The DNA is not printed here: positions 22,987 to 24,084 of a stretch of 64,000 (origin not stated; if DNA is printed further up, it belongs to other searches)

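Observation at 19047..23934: Low-GC accessory island: PIN_3-like gene with overlapping small ORF, two small lipoproteins and three domain-less proteins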

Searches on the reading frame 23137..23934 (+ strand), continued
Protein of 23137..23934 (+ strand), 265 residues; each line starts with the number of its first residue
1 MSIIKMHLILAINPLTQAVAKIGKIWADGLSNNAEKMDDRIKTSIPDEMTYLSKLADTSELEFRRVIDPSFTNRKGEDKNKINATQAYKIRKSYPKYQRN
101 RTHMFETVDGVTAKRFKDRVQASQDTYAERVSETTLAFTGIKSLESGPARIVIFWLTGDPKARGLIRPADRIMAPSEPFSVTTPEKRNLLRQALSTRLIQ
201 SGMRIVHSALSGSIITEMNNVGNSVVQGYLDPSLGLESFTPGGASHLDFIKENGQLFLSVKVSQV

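Call 59: search_protein_families(library=pfam, proteins=[L004:4240-4503:+, L005:2731-3462:+, L005:2437-2634:+, L004:1500-2606:+, L004:2613-3899:+, L003:3649-5103:+, L003:2037-3236:-, L007:6664-6852:+, L007:6794-7237:+], max_evalue=0.1)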
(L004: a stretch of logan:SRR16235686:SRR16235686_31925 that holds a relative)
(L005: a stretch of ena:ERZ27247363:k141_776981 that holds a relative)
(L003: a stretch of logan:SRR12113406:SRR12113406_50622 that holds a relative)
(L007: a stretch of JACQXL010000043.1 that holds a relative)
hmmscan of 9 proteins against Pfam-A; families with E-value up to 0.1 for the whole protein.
L004:4240-4503:+ (87 aa): 0 families

L005:2731-3462:+ (243 aa): 2 families
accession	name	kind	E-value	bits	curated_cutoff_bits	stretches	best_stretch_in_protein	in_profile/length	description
PF08281.18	Sigma70_r4_2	-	0.0047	17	25.7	1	179-222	11-54/54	Sigma-70, region 4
PF04545.22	Sigma70_r4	-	0.024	14.6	24.1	1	179-223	5-49/50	Sigma-70, region 4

L005:2437-2634:+ (65 aa): 0 families

L004:1500-2606:+ (368 aa): 0 families

L004:2613-3899:+ (428 aa): 0 families

L003:3649-5103:+ (484 aa): 0 families

L003:2037-3236:- (399 aa): 0 families

L007:6664-6852:+ (62 aa): 0 families

L007:6794-7237:+ (147 aa): 4 families
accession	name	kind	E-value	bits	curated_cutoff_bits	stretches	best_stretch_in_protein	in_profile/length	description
PF09970.15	DUF2204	-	0.002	18.2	20.3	1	8-145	6-144/181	Nucleotidyl transferase of unknown function (DUF2204)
PF08843.17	AbiEii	-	0.0037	17.7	22.5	1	21-61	15-58/238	Nucleotidyl transferase AbiEii toxin, Type IV TA system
PF14907.12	NTP_transf_5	-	0.0099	15.9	31.2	1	7-67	60-121/249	Uncharacterised nucleotidyltransferase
PF10706.15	Aminoglyc_resit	-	0.015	15.9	21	1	8-64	3-59/149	Aminoglycoside-2''-adenylyltransferase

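Call 61: find_related_loci(query=A2, collection=metagenome_contigs, flank=8000)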
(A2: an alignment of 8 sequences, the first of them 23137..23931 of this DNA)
Query A2 (265 aa) in metagenome_contigs; peptide patterns used: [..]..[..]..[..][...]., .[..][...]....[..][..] (x = any residue, [..] = any of these).
255 stretches matched a pattern; 37 encode a relative of the query (tblastn E <= 1e-3); 37 distinct loci.
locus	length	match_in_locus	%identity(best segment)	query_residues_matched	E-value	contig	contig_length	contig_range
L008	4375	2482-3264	63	5-265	3e-117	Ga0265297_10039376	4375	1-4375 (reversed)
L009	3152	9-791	61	5-265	1e-115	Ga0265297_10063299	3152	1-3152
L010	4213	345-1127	60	5-265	2e-113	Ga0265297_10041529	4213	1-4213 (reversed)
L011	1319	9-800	40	1-265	4e-65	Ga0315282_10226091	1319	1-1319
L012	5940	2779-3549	39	8-265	2e-60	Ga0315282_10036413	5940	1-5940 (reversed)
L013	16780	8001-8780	40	3-263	9e-58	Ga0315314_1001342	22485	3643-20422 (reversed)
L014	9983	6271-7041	38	8-265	3e-57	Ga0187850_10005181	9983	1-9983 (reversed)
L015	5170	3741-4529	38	1-265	3e-56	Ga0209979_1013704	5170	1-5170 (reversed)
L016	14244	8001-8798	40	1-264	8e-56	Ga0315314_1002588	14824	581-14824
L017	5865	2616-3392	37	3-264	6e-55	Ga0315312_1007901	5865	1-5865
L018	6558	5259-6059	37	3-265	4e-55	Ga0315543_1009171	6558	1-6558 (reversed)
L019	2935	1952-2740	37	1-265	7e-55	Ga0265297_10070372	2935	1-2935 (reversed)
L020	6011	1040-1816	36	3-264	3e-54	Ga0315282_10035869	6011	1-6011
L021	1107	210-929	39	26-265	6e-57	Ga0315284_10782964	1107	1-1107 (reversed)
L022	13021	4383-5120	38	19-265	6e-53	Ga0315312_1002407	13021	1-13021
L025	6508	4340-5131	36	1-265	3e-51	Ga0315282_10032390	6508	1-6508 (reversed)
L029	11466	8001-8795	36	1-265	4e-49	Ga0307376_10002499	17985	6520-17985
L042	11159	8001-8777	31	5-262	9e-35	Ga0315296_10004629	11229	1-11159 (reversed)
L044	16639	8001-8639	28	4-219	1e-27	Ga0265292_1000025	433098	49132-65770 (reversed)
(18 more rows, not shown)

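Call 66: search_protein_families(library=pfam, proteins=[L029:6650-6970:+, L029:6979-7755:+, L013:7501-7893:+, L016:7368-7778:+, L044:8858-10072:+, L029:5900-6505:-, L029:5391-5924:-, L022:2244-2852:-, L013:5097-5615:+, L013:5678-6082:+], max_evalue=0.05)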
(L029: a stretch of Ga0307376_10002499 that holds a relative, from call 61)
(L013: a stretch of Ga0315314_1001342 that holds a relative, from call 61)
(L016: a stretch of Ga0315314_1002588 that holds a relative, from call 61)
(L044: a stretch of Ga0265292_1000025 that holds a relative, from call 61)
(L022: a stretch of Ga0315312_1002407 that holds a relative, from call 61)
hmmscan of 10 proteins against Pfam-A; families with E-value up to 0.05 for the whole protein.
L029:6650-6970:+ (106 aa): 0 families

L029:6979-7755:+ (258 aa): 2 families
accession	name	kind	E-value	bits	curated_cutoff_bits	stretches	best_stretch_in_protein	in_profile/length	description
PF13365.12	Trypsin_2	-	3.3e-19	70.5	27.6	1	65-208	1-144/144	Trypsin-like peptidase domain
PF00089.32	Trypsin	-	1.6e-07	31.8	20.6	1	76-218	34-204/220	Trypsin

L013:7501-7893:+ (130 aa): 0 families

L016:7368-7778:+ (136 aa): 0 families

L044:8858-10072:+ (404 aa): 0 families

L029:5900-6505:- (201 aa): 1 family
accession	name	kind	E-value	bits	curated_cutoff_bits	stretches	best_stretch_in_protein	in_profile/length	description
PF04542.20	Sigma70_r2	-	1.3e-05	25.4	24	1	26-98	1-70/71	Sigma-70 region 2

L029:5391-5924:- (177 aa): 3 families
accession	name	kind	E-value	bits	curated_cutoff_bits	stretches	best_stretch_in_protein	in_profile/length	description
PF10771.15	DUF2582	-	4.9e-13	49.5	24.2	1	106-162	4-60/65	Winged helix-turn-helix domain (DUF2582)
PF13490.11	zf-HC2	-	0.00056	20.4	22.2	1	13-50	1-35/35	Putative zinc-finger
PF07802.16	GCK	-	0.016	16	27.2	0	153-173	47-67/74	GCK domain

L022:2244-2852:- (202 aa): 1 family
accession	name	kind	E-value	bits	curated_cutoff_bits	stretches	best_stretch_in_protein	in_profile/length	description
PF00565.23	SNase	-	1.3e-32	112.8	21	1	95-201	1-106/107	Staphylococcal nuclease homologue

L013:5097-5615:+ (172 aa): 0 families

L013:5678-6082:+ (134 aa): 3 families
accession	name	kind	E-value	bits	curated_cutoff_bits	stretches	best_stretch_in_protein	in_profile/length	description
PF00126.33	HTH_1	-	0.00017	21.9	26.6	1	84-114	12-42/60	Bacterial regulatory helix-turn-helix protein, lysR family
PF02954.25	HTH_8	-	0.00044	20.3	22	1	83-108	16-41/42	Bacterial regulatory protein, Fis family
PF13556.12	HTH_30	-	0.0014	18.8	27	1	80-111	7-38/59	PucR C-terminal helix-turn-helix domain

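Call 67: search_protein_families(library=phrogs, proteins=[L029:6650-6970:+, L029:6979-7755:+, L013:7501-7893:+, L016:7368-7778:+, L044:8858-10072:+, L029:5900-6505:-, L029:5391-5924:-, L022:2244-2852:-, L013:5097-5615:+, L013:5678-6082:+], max_evalue=0.05)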
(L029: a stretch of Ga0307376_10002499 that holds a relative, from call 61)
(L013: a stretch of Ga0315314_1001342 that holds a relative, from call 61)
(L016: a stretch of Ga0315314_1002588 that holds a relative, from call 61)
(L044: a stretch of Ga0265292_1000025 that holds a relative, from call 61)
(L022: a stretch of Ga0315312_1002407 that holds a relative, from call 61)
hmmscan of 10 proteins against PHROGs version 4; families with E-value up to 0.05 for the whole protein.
L029:6650-6970:+ (106 aa): 1 family
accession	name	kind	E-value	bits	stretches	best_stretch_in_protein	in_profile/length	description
phrog_25658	-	unknown function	0.01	17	1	15-45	8-36/58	-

L029:6979-7755:+ (258 aa): 2 families
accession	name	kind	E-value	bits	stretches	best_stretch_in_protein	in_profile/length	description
phrog_11383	-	unknown function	4.9e-16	60.2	1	50-239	173-355/462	-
phrog_9683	-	other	6.2e-13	49.8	1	49-242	39-227/233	protease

L013:7501-7893:+ (130 aa): 0 families

L016:7368-7778:+ (136 aa): 1 family
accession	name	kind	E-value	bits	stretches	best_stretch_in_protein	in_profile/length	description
phrog_20177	-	unknown function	0.014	16.7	1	9-42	11-43/60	-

L044:8858-10072:+ (404 aa): 15 families
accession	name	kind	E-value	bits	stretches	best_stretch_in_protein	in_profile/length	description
phrog_892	-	tail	6.4e-30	105.4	3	105-166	345-406/782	tail fiber protein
phrog_28766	-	tail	9.3e-23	81.3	2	36-120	136-221/472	tail fiber protein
phrog_13518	-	unknown function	1.4e-15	57.4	1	37-230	250-433/1230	-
phrog_32822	-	head and packaging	1.7e-14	53.5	1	20-240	908-1128/1548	virion structural protein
phrog_21412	-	tail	1.8e-14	53.5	2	81-167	166-253/1452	tail fiber protein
phrog_26466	-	unknown function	1.4e-11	43.2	2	105-170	1814-1879/2337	-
phrog_7660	-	tail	2.6e-09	36.4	2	36-97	440-501/1656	tail fiber protein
phrog_36443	-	unknown function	2.1e-08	33.5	2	37-94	425-482/1238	-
phrog_38396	-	tail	9.5e-08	31.1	1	81-159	1321-1400/1435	tail protein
phrog_2012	-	tail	1.7e-07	32.3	1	105-159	138-192/212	minor tail protein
phrog_29288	-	unknown function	4e-07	28.9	1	197-246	1135-1184/1558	-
phrog_2952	-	tail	5.2e-06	26.7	1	102-139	332-368/488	minor tail protein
phrog_35419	-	tail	2.5e-05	24.7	1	109-163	240-295/414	tail fiber protein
phrog_4120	-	tail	0.00016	21.8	1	170-203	186-219/360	minor tail protein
phrog_7841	-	unknown function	0.0011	19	0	107-169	180-242/489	-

L029:5900-6505:- (201 aa): 1 family
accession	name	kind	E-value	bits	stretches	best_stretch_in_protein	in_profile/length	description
phrog_1740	-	transcription regulation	1.2e-08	34.9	1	13-165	48-192/567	RNA polymerase sigma factor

L029:5391-5924:- (177 aa): 1 family
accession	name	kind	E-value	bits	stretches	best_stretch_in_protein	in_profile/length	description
phrog_547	-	other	0.023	14.8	1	19-91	73-133/245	phosphoesterase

L022:2244-2852:- (202 aa): 4 families
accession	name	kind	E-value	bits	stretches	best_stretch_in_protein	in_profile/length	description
phrog_20876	-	DNA, RNA and nucleotide metabolism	3.5e-40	139.2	1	78-202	169-301/395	nuclease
phrog_8809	-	unknown function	3.3e-21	75.1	1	78-201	1102-1229/2317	-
phrog_452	-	DNA, RNA and nucleotide metabolism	6e-19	69.6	1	64-193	58-197/201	endonuclease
phrog_18798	-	unknown function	3.7e-10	41.2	1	78-170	8-101/124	-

L013:5097-5615:+ (172 aa): 1 family
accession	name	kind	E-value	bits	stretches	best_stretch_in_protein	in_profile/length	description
phrog_31053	-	unknown function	0.042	14.4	0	139-169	92-122/244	-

L013:5678-6082:+ (134 aa): 0 families

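Call 85: search_dna_similar(query=window:23137-23931:+, collection=phages, mode=protein, max_evalue=0.1, max_rows=10)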
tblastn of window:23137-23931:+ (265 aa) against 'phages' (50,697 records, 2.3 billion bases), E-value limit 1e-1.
No match.

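Call 106: search_protein_families(library=phrogs, proteins=[L013:8767-9171:+, L013:9164-10042:+, L013:10073-12052:+, L013:12100-12972:+, L013:3982-4932:+, L029:8963-9619:+, L029:9662-11119:+, L025:5274-6508:+, L012:3908-4828:+, L003:2037-3236:-], max_evalue=0.01)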
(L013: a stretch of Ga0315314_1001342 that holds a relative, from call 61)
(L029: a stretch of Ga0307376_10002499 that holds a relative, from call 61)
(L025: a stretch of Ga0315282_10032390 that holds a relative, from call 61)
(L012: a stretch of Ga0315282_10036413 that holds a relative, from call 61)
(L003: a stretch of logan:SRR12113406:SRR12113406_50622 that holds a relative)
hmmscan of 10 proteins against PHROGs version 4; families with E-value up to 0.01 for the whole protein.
L013:8767-9171:+ (134 aa): 0 families

L013:9164-10042:+ (292 aa): 0 families

L013:10073-12052:+ (659 aa): 1 family
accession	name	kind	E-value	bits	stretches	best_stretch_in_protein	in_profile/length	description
phrog_34187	-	unknown function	0.0007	19.5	0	73-178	58-161/405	-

L013:12100-12972:+ (290 aa): 1 family
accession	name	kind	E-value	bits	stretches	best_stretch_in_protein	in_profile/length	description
phrog_13155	-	unknown function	3.7e-41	142.5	1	39-273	54-288/292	-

L013:3982-4932:+ (316 aa): 0 families

L029:8963-9619:+ (218 aa): 4 families
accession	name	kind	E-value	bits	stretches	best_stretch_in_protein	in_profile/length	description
phrog_25642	-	unknown function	3.7e-08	33.9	1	6-58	9-61/205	-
phrog_8723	-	unknown function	2e-07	32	1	4-63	24-83/251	-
phrog_21633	-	unknown function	0.0012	19.5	1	7-66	4-63/183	-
phrog_14982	-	unknown function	0.0065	17.5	1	5-94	9-93/182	-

L029:9662-11119:+ (485 aa): 2 families
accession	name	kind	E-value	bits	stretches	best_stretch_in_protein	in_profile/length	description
phrog_18532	-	unknown function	2.9e-11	43.8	2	282-463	25-200/441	-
phrog_22861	-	unknown function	0.00012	22.1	1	144-334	98-289/473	-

L025:5274-6508:+ (411 aa): 1 family
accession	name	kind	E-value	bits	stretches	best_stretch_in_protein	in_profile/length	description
phrog_16655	-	unknown function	2.4e-87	294.5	1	29-411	28-430/450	-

L012:3908-4828:+ (306 aa): 0 families

L003:2037-3236:- (399 aa): 1 family
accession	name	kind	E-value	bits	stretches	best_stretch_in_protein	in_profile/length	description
phrog_28023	-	unknown function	0.0009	20.1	1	213-251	38-73/207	-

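Call 107: search_protein_families(library=pfam, proteins=[L013:8767-9171:+, L013:9164-10042:+, L013:10073-12052:+, L013:12100-12972:+, L013:3982-4932:+, L029:8963-9619:+, L029:9662-11119:+, L025:5274-6508:+, L012:3908-4828:+, L042:8948-9922:+], max_evalue=0.01)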
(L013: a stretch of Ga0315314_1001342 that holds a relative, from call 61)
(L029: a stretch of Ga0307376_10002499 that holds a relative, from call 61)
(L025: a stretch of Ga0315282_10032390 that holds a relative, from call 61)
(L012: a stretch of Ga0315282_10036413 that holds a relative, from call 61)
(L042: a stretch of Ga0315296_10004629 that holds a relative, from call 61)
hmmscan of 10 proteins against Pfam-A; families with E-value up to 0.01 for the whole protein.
L013:8767-9171:+ (134 aa): 1 family
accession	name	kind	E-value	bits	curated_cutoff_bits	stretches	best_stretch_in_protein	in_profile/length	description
PF02609.21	Exonuc_VII_S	-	1.4e-17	63.9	24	1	59-110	1-52/52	Exonuclease VII small subunit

L013:9164-10042:+ (292 aa): 1 family
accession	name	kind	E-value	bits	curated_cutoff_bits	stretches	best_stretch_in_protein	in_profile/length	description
PF00348.22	polyprenyl_synt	-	7.5e-60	202.7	27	1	32-266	3-234/251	Polyprenyl synthetase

L013:10073-12052:+ (659 aa): 6 families
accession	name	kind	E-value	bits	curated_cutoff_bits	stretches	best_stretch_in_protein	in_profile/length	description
PF13292.11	DXP_synthase_N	-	3.8e-112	374.5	21.2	1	4-278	1-274/274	1-deoxy-D-xylulose-5-phosphate synthase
PF02779.29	Transket_pyr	-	8.2e-39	133.5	27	2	314-410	2-103/174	Transketolase, pyrimidine binding domain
PF02780.25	Transketolase_C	-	7.1e-31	107.1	25.9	1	529-651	1-124/124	Transketolase, C-terminal domain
PF02775.26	TPP_enzyme_C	-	8.2e-06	26.1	21.9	1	108-176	22-84/151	Thiamine pyrophosphate enzyme, C-terminal TPP binding domain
PF00676.26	E1_dh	-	5.1e-05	22.8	22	1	116-179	103-166/300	Dehydrogenase E1 component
PF00456.26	Transketolase_N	-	0.00027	20.5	22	1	39-179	21-188/334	Transketolase, thiamine diphosphate binding domain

L013:12100-12972:+ (290 aa): 2 families
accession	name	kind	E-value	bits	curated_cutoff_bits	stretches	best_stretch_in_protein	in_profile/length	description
PF20143.4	NAD_kinase_C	-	1.3e-34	119.1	23.7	1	131-255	1-124/126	ATP-NAD kinase C-terminal domain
PF01513.26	NAD_kinase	-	4.8e-14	53.2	25.5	1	40-103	64-127/130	ATP-NAD kinase N-terminal domain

L013:3982-4932:+ (316 aa): 0 families

L029:8963-9619:+ (218 aa): 2 families
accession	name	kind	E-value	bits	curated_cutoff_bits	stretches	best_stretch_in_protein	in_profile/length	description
PF17939.6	TetR_C_30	-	1.9e-23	83.4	26.3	1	91-206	1-115/115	Tetracyclin repressor-like, C-terminal domain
PF00440.29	TetR_N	-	1.6e-16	60.2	24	1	10-56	1-47/47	Bacterial regulatory proteins, tetR family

L029:9662-11119:+ (485 aa): 1 family
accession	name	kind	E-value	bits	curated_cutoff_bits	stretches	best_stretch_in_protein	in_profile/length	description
PF02321.23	OEP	-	1.3e-60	204.8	22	2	300-480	8-187/187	Outer membrane efflux protein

L025:5274-6508:+ (411 aa): 2 families
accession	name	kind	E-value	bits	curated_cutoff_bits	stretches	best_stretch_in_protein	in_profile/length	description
PF02875.26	Mur_ligase_C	-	1.4e-14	55.4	28.4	1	287-411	1-125/127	Mur ligase, glutamate ligase domain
PF08245.18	Mur_ligase_M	-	4.5e-12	46.8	24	1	55-252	1-192/200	Mur ligase middle domain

L012:3908-4828:+ (306 aa): 1 family
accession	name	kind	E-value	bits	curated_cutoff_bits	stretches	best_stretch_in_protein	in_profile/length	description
PF01678.24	DAP_epimerase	-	8.1e-61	203.9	34.7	2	37-168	1-118/121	Diaminopimelate epimerase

L042:8948-9922:+ (324 aa): 0 families
